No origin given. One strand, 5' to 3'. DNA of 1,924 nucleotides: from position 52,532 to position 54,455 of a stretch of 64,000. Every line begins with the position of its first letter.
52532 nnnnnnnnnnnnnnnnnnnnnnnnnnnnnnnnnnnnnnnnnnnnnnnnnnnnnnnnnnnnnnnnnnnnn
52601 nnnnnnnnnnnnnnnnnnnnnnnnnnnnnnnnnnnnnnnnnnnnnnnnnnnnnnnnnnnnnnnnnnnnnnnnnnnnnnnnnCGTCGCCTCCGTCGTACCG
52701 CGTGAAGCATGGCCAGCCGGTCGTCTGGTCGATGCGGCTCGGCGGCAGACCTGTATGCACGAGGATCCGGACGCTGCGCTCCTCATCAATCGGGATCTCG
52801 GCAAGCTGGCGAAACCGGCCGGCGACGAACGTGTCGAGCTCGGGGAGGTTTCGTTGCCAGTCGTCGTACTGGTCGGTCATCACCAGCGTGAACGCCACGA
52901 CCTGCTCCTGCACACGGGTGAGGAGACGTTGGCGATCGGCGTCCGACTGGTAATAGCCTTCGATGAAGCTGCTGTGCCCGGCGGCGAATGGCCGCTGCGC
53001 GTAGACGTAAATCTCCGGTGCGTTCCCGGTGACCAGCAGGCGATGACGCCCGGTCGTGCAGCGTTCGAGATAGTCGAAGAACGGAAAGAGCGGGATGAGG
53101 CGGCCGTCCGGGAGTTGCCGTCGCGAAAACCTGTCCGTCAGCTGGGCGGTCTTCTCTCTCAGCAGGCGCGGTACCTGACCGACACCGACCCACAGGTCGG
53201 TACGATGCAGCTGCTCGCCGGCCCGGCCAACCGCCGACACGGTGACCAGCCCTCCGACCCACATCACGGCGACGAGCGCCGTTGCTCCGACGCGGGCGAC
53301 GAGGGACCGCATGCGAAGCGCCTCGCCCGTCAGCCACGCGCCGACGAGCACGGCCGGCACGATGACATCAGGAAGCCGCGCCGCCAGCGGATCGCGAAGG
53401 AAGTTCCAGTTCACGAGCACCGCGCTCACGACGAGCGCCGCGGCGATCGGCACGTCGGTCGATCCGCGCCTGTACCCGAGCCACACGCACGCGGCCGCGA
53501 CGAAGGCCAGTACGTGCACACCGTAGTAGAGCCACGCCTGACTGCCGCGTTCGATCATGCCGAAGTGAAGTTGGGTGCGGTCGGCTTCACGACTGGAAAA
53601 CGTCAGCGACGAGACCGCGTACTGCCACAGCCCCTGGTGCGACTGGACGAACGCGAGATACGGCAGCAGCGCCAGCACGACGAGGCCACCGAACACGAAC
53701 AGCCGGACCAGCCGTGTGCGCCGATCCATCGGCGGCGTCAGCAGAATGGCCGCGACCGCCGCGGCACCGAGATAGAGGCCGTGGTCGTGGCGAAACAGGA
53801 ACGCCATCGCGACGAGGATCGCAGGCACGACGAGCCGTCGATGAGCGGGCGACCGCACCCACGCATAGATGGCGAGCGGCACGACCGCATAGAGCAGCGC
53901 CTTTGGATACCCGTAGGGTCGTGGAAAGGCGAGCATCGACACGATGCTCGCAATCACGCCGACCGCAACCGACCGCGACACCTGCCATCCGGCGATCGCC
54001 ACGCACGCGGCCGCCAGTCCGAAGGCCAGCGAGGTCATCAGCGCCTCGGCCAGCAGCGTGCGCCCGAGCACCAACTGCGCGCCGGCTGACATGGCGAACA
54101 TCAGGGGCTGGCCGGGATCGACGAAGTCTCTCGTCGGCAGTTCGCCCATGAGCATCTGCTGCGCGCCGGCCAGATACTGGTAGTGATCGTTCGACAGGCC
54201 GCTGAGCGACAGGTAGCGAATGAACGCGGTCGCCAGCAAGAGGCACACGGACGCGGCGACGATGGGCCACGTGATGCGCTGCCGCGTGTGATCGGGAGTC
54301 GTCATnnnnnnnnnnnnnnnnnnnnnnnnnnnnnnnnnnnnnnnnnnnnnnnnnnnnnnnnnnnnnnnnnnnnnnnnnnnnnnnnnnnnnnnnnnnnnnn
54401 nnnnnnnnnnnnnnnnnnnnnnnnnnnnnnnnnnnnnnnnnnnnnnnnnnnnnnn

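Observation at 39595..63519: Five-member paralogous family (P) of ~550-580-aa polytopic membrane proteins ending in TG(W/L)PCF, possibly an undescribed GT-C-like glycosyltransferase family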

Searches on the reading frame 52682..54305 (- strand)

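Call 7: search_protein_families(library=pfam, proteins=[window:52682-54305:-], max_evalue=1)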
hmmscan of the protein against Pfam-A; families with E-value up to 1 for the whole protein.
window:52682-54305:- (541 aa): 0 families

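Call 8: search_protein_families(library=ncbifam, proteins=[window:52682-54305:-], max_evalue=1)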
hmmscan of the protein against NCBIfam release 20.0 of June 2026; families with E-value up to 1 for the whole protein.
window:52682-54305:- (541 aa): 0 families

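Call 9: find_homologous_proteins(query=window:52682-54305:-)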
Query window:52682-54305:- (541 aa): 196 proteins with E <= 0.001 among 8000 candidates; the best 120 are listed.
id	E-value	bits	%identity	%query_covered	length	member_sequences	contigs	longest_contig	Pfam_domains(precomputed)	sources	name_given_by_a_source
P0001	0.0e+0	1188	98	100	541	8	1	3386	-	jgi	-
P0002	0.0e+0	1096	90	100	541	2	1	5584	-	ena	-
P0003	0.0e+0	1086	89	100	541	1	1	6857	-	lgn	-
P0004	7.0e-295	997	82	100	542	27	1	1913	-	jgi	jgi:hypothetical protein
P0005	4.4e-256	869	72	96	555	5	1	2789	-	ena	-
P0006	2.5e-255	866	71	97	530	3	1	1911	-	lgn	-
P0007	1.3e-251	854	69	100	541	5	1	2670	-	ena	-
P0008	1.1e-215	735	64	98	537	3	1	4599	-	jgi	jgi:hypothetical protein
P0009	2.8e-185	635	57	97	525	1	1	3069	-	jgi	-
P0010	4.0e-185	634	55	99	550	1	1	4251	-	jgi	jgi:hypothetical protein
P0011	1.7e-184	632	55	97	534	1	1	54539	-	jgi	-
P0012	8.3e-181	620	56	97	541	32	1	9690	-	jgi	jgi:hypothetical protein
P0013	3.0e-173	595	53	97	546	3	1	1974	-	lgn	-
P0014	1.2e-171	590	62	79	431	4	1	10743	-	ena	-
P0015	7.6e-168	577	53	94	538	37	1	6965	-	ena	-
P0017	4.7e-167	575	54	94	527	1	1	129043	-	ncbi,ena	-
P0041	6.3e-135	469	45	96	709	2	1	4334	-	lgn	-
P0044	3.6e-131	456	45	96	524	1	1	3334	-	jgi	jgi:4-amino-4-deoxy-L-arabinose transferase-like glycosyltransferase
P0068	8.3e-106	373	41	96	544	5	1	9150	-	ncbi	-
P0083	2.3e-98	348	41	95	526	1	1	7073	-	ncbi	-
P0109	1.3e-93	333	40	93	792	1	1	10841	PF13641.13,PF00535.33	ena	-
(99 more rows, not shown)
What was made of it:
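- JGI names a few members 'ArnT-like' (call 9).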

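Call 13: search_solved_structures(query=A1, max_evalue=10, show_alignments=2)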
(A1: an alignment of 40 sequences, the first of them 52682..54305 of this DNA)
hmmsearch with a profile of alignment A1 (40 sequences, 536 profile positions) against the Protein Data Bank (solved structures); distinct sequences matched with E-value up to 10: 0.
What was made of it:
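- On ArnT / PMT_2 (GT83, GT39): A family profile against PDB sequences gave 0 hits at E <= 10 (call 13).
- On AftA / Emb arabinosyltransferases (GT85, GT53): No PDB sequence hit (call 13).
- Closest known: AftA / Emb / AftB arabinofuranosyltransferases of Mycobacteriales. Different: There is no sequence-level similarity: no Pfam, NCBIfam or PDB profile hit (calls 7, 8, 13).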

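Call 19: predict_structure(alignment_id=A1)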
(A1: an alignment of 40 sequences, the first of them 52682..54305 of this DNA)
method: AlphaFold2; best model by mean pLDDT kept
length: 541 residues; sequences in the alignment: 40
mean_pLDDT: 91.8   pTM: 0.91
mean pLDDT of the five models: 91.8, 91.1, 90.6, 89.4, 88.9
residues with pLDDT >= 90: 416; 70-90: 104; 50-70: 14; < 50: 7
segments of 3 or more residues with pLDDT < 50: 1-6
pLDDT, mean of each block of 10 residues (from residue 1): 55 96 98 91 92 76 72 96 95 97 98 97 91 94 97 96 97 94 98 91 98 93 86 84 86 90 95 96 96 97 89 95 97 96 95 94 93 95 96 86 90 95 94 94 85 82 93 95 93 97 93 96 96 84 37
secondary structure, 60 per line:
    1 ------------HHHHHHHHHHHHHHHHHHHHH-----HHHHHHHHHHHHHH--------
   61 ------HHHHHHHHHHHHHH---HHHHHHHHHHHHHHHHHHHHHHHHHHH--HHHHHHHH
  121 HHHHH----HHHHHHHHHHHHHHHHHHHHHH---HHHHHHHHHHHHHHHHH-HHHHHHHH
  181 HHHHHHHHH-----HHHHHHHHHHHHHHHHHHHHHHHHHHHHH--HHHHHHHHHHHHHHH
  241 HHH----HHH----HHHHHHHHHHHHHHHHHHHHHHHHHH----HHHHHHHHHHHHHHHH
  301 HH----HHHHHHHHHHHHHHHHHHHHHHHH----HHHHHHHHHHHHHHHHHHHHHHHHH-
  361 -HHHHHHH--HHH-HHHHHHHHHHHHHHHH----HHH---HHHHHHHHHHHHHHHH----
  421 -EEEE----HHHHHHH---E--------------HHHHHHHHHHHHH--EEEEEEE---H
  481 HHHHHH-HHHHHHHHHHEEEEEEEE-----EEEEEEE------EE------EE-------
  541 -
elements in order: H13-33 H39-52 H67-80 H84-110 H113-125 H130-151 H155-171 H173-189 H195-223 H226-243 H255-280 H285-302 H307-330 H335-359 H362-368 H375-390 H401-416 E422-425 H430-436 H455-467 E470-476 H480-486 H488-497 E498-505 E511-517
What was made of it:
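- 52686..54305 (-): P3, P-family gene (about 541 aa). Its stop codon is lost in a locally divergent stretch. Its start overlaps the stop of P4 by 1 nt. The AF2 model is from call 19.
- On GT-C glycosyltransferase superfamily (GT-C_A structural class): The AF2 model has 11 hydrophobic helices of TM length (call 19). Helices 39-52 and 67-80 lie between TM1 (13-33) and TM2 (84-110) in the model (call 19).
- Closest known: ArnT. Different: 11 predicted TM helices (call 19).
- AF2 model: pLDDT 91.8, pTM 0.91 (call 19).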

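Call 22: fold_search(model_id=the predicted structure, library=pdb)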
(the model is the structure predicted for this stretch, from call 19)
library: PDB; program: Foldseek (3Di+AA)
matches with E <= 10: 511; with E <= 0.001: 18
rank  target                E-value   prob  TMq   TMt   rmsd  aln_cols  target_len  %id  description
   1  8if8_B                2.4e-06  1.00  0.47  0.42   9.3       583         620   16  Arabinosyltransferase AftA (released 2023-05-31)
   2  8if8_C                3.1e-06  1.00  0.45  0.41   9.7       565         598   16  Arabinosyltransferase AftA (released 2023-05-31)
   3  5f15                  5.5e-06  1.00  0.50  0.50  10.2       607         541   15  Crystal Structure of ArnT from Cupriavidus metallidurans bound to Undecaprenyl phosphate (released 2016-02-17)
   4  6gxc_A                6.7e-06  1.00  0.43  0.35   9.6       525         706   12  Bacterial oligosaccharyltransferase PglB in complex with an inhibitory peptide and a reactive lipid-linked oligosaccha (released 2018-11-14)
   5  8age_A                2.0e-05  1.00  0.50  0.43  12.0       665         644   10  Structure of yeast oligosaccharylransferase complex with acceptor peptide bound (released 2022-12-07)
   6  7zli_A                2.4e-05  1.00  0.44  0.37  13.0       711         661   11  Cryo-EM structure of C-mannosyltransferase CeDPY19, in complex with Dol25-P-Man and bound to CMT2-Fab and anti-Fab nan (released 2023-01-11)
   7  5ezm                  2.7e-05  1.00  0.47  0.47  11.7       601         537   15  Crystal Structure of ArnT from Cupriavidus metallidurans in the apo state (released 2016-02-17)
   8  5ogl_A                2.8e-05  1.00  0.44  0.35   9.5       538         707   12  Structure of bacterial oligosaccharyltransferase PglB in complex with an acceptor peptide and an lipid-linked oligosac (released 2017-10-25)
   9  7zlh_A                3.1e-05  1.00  0.44  0.38  10.4       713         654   12  Cryo-EM structure of C-mannosyltransferase CeDPY19, in apo state, bound to CMT2-Fab and anti-Fab nanobody (released 2023-01-11)
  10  7oci_F                4.1e-05  1.00  0.49  0.43  12.4       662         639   11  Cryo-EM structure of yeast Ost6p containing oligosaccharyltransferase complex (released 2022-02-16)
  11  6c26_A                5.5e-05  1.00  0.47  0.41  13.6       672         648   12  The Cryo-EM structure of a eukaryotic oligosaccharyl transferase complex (released 2018-01-31)
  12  6ezn_F                8.0e-05  1.00  0.51  0.44  13.4       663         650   11  Cryo-EM structure of the yeast oligosaccharyltransferase (OST) complex (released 2018-01-17)
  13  6s7o_A                2.3e-04  1.00  0.48  0.41  11.8       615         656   10  Cryo-EM structure of human oligosaccharyltransferase complex OST-A (released 2019-12-18)
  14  8pn9_A                2.3e-04  1.00  0.45  0.39  12.6       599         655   11  Structure of human oligosaccharyltransferase OST-A complex bound to NGI-1 (released 2024-05-08)
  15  8agb_A                3.8e-04  1.00  0.49  0.43  13.3       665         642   11  Structure of yeast oligosaccharylransferase complex with lipid-linked oligosaccharide bound (released 2022-12-07)
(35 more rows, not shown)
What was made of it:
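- On GT-C glycosyltransferase superfamily (GT-C_A structural class): TM-score normalised to the query is 0.40-0.51 and probability is 1.00 (call 22).
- Closest known: AftA / Emb / AftB arabinofuranosyltransferases of Mycobacteriales. Same: AftA is the best structural match (E 2.4e-6, call 22).
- Closest known: ArnT. Same: Fold match with TM 0.50 (call 22).
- The other hits have probability below 0.3 (call 22). PglB, STT3, DPY19 and PMT are among the significant fold hits (call 22). OSTs, which use PP-linked donors, are among the fold hits (call 22). ArnT is a top fold hit (call 22). All significant fold hits are GT-C enzymes, and the transporter hits have probability below 0.3 (call 22).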

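Call 28: find_related_loci(query=A1, collection=genome_contigs, flank=10000)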
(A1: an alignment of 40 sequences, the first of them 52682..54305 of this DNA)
Query A1 (541 aa) in genome_contigs; peptide patterns used: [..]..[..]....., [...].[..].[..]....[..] (x = any residue, [..] = any of these).
259 stretches matched a pattern; 139 encode a relative of the query (tblastn E <= 1e-3); the best 80 are kept; 79 distinct loci.
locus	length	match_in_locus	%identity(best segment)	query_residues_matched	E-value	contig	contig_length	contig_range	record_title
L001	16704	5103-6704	56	10-540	8e-179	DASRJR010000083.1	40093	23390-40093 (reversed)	MAG TPA_asm: Vicinamibacterales bacterium isolate SMAG_U10141 k141_1999075, whole genome shotgun sequence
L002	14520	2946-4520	53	10-534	2e-174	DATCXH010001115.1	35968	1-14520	MAG TPA_asm: Vicinamibacterales bacterium isolate SMAG_U7434 k141_361410, whole genome shotgun sequence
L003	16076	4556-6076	53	28-534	4e-161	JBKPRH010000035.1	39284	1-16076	MAG: Acidobacteriota bacterium isolate GS_EKS_MAG_00054 GS_EKS_000004078168, whole genome shotgun sequence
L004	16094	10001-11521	54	28-534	6e-160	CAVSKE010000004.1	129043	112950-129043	MAG: uncultured Acidobacteriota bacterium isolate MFD02360.bin.2.183 genome assembly, contig: contig_11338, whole genome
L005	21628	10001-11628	56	2-541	2e-173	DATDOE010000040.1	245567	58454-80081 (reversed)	MAG TPA_asm: Vicinamibacterales bacterium isolate SMAG_U7885 k141_3443709, whole genome shotgun sequence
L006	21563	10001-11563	47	16-534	2e-136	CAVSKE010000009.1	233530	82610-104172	MAG: uncultured Acidobacteriota bacterium isolate MFD02360.bin.2.183 genome assembly, contig: contig_14670, whole genome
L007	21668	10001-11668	44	5-533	5e-131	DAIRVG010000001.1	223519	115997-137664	MAG TPA_asm: Vicinamibacterales bacterium isolate CTOTU25967 NODE_2_length_223519_cov_11.206297, whole genome shotgun se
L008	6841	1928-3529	43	10-534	4e-124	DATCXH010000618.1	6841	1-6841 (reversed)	MAG TPA_asm: Vicinamibacterales bacterium isolate SMAG_U7434 k141_546954, whole genome shotgun sequence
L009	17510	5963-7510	44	26-534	6e-121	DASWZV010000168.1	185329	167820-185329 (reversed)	MAG TPA_asm: Vicinamibacterales bacterium isolate SMAG_U3748 k141_784848, whole genome shotgun sequence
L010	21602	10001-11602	41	1-534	2e-115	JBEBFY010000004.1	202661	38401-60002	MAG: Vicinamibacterales bacterium isolate ASF_8 NODE_13_length_202661_cov_20.254539, whole genome shotgun sequence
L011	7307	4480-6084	41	10-534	6e-106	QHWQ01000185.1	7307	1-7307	MAG: Acidobacteria bacterium isolate gp6 AA39 14_1009_09_20cm_scaffold_8456_curated, whole genome shotgun sequence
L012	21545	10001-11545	40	30-534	3e-104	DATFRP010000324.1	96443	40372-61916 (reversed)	MAG TPA_asm: Vicinamibacterales bacterium isolate SMAG_U9361 k141_2439813, whole genome shotgun sequence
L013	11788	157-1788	36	7-536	2e-102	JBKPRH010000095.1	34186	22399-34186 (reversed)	MAG: Acidobacteriota bacterium isolate GS_EKS_MAG_00054 GS_EKS_000002711268, whole genome shotgun sequence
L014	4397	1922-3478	37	30-534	2e-99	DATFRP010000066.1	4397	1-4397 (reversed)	MAG TPA_asm: Vicinamibacterales bacterium isolate SMAG_U9361 k141_42383, whole genome shotgun sequence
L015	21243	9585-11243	39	8-534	2e-98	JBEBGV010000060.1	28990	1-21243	MAG: Vicinamibacterales bacterium isolate ATF_5 NODE_518_length_28990_cov_6.099512, whole genome shotgun sequence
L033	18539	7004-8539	52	24-534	1e-157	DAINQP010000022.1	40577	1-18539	MAG TPA_asm: Vicinamibacterales bacterium isolate CTOTU21637 NODE_98_length_40577_cov_5.465944, whole genome shotgun seq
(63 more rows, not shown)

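Call 40: search_protein_representatives(alignment_id=A1)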
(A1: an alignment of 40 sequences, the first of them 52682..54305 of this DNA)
Query: 40 sequences, 536 profile positions. Proteins with E-value up to 0.001 (for the whole library): 3195; up to 1e-10: 1820; up to 1e-30: 995. The best 150 are listed.
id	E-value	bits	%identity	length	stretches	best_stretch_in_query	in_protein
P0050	5.3e-221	751.2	-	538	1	6-536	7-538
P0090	8.3e-207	704.4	-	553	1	6-535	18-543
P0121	1.5e-195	667.2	-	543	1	6-535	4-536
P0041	3.2e-195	666.1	-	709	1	8-536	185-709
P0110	1.7e-192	657.1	-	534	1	12-535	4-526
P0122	2.9e-189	646.5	-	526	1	14-536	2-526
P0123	4.0e-184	629.5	-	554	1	5-535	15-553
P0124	4.7e-182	622.7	-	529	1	13-535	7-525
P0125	3.9e-178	609.8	-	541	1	8-536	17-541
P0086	1.9e-175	600.8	-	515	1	33-535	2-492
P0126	1.1e-174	598.4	-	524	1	6-536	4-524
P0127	2.6e-174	597.1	-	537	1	6-535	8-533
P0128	4.8e-174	596.3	-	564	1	7-535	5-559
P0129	1.2e-173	594.9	-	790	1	5-535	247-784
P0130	3.3e-172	590.2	-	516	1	18-536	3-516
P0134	2.7e-165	567.3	-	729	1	7-535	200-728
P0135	6.9e-164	562.7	-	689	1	6-536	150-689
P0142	1.3e-159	548.6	-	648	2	7-240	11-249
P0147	6.8e-157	539.6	-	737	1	10-535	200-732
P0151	2.0e-155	534.8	-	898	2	6-334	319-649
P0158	7.7e-148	509.8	-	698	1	9-535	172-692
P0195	8.5e-123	427.1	-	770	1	8-536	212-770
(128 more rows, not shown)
